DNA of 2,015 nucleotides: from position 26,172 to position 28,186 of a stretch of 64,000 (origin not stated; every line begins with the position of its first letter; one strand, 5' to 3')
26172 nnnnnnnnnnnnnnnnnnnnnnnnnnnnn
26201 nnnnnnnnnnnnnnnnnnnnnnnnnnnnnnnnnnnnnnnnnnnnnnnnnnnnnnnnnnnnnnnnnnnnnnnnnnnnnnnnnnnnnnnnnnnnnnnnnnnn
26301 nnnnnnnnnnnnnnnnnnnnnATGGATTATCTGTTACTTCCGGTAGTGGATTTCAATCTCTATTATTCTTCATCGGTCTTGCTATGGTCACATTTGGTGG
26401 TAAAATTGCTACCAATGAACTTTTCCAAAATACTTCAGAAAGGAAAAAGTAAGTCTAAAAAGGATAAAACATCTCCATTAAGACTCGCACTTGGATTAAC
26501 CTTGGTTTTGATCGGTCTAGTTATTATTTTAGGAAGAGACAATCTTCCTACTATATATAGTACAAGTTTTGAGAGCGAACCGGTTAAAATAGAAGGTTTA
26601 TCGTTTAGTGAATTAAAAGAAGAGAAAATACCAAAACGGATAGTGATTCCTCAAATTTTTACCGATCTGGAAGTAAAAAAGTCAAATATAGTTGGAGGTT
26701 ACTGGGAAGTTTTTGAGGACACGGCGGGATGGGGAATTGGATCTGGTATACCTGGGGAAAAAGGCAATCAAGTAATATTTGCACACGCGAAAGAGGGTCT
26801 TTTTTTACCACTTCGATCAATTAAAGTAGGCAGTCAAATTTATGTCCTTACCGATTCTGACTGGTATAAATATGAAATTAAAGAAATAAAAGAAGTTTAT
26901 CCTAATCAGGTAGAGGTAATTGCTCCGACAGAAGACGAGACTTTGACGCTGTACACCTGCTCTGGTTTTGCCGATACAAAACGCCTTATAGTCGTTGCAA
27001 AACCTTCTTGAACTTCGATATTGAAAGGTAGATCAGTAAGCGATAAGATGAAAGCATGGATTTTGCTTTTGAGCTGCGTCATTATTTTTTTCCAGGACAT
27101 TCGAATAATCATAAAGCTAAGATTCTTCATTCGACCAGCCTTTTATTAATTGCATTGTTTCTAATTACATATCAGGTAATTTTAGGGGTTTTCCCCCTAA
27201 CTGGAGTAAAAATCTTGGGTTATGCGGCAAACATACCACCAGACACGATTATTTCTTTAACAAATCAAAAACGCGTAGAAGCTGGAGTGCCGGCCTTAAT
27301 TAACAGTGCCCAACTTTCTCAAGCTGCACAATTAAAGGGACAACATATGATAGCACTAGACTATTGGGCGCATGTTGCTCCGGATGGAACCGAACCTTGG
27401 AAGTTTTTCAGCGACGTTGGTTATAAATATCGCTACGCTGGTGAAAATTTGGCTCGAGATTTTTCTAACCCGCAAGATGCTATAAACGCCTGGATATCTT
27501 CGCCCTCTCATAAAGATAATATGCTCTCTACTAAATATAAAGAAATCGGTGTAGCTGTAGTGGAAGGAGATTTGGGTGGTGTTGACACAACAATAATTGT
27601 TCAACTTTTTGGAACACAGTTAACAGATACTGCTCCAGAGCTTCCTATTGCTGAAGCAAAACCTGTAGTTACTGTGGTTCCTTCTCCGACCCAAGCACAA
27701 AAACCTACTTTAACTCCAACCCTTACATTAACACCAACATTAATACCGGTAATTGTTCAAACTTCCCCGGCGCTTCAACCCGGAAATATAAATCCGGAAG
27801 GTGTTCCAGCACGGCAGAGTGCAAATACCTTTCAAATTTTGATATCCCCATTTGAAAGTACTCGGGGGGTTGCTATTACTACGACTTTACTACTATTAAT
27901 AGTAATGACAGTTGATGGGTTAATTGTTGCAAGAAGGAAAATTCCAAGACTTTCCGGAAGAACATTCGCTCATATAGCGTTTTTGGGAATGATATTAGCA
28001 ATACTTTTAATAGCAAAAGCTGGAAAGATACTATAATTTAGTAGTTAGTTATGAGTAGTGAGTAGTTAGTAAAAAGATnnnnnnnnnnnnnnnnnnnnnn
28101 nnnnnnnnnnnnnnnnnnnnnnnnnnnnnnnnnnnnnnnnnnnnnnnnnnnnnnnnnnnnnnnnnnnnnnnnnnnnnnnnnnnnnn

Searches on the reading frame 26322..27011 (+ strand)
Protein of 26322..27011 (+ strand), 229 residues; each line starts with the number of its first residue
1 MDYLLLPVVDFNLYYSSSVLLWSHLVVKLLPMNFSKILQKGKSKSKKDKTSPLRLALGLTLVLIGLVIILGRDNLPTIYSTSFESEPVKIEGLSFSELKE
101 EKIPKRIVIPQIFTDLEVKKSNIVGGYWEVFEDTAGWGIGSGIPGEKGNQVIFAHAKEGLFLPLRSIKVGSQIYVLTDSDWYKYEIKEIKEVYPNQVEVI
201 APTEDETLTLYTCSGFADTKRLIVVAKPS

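Call 13: search_protein_families(library=pfam, proteins=[window:26322-27011:+], max_evalue=0.01)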
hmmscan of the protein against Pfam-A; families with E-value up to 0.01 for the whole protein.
window:26322-27011:+ (229 aa): 1 family
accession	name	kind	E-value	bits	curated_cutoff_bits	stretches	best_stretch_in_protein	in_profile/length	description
PF04203.18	Sortase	-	7.1e-23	81.1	26.6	1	107-228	1-124/125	Sortase domain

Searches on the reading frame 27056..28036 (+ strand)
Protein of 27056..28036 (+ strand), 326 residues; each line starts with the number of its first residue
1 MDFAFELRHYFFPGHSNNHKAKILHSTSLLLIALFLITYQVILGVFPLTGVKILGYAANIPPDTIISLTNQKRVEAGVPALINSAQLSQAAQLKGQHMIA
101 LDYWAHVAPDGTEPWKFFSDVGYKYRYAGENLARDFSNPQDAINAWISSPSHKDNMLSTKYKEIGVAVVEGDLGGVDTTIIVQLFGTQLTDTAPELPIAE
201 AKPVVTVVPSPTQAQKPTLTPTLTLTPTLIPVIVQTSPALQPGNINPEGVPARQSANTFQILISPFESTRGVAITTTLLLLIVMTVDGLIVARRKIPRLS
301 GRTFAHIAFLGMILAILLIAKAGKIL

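Call 13: search_protein_families(library=pfam, proteins=[window:27056-28036:+], max_evalue=0.01)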
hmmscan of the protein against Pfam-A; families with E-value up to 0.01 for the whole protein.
window:27056-28036:+ (326 aa): 1 family
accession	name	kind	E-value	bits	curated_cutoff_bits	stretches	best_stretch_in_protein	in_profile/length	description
PF00188.32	CAP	-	1.1e-15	59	21.1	1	67-184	2-116/117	Cysteine-rich secretory protein family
